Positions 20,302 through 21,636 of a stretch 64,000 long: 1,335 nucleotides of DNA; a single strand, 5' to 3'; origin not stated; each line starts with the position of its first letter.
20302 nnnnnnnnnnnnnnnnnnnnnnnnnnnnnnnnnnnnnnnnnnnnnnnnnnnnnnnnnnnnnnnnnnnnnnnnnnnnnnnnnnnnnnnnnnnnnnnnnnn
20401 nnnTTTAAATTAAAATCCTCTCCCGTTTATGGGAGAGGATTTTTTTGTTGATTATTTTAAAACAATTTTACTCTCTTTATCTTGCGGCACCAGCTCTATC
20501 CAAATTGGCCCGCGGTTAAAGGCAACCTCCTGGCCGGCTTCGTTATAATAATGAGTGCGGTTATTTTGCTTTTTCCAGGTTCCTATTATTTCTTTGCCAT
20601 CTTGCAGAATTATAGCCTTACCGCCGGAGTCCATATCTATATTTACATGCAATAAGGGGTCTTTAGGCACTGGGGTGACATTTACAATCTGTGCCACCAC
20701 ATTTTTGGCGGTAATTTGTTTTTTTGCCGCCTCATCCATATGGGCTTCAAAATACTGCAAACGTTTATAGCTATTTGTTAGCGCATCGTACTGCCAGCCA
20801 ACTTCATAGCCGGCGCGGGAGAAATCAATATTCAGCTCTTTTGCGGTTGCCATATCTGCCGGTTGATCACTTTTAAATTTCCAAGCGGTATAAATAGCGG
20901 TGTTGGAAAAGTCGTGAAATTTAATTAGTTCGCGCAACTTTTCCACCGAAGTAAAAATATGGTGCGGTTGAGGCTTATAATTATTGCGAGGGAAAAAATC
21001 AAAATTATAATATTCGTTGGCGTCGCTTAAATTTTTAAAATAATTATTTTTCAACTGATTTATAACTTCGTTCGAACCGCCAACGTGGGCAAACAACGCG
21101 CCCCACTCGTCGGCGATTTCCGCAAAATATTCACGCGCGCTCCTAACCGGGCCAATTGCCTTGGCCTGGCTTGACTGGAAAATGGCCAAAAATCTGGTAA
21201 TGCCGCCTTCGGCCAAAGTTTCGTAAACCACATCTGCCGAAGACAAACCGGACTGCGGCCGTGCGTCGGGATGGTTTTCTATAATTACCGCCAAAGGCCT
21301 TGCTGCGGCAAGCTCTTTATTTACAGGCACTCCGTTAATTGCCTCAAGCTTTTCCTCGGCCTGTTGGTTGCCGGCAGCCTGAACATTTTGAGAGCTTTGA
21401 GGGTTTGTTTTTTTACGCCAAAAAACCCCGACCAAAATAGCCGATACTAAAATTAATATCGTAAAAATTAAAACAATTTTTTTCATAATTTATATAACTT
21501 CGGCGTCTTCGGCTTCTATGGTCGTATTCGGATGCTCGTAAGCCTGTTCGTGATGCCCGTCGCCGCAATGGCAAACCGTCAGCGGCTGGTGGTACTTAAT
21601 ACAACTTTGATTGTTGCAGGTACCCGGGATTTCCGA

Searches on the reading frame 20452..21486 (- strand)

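Call 78: search_protein_families(library=pfam, proteins=[window:20452-21486:-], max_evalue=0.00001)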
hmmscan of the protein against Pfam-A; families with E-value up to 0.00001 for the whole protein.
window:20452-21486:- (344 aa): 2 families
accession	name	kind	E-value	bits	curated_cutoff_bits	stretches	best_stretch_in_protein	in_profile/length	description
PF11258.13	DUF3048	-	7.2e-48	162.9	25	1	52-190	3-144/148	Protein of unknown function (DUF3048) N-terminal domain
PF17479.7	DUF3048_C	-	1.6e-25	90.2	25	1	220-330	3-114/114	Protein of unknown function (DUF3048) C-terminal domain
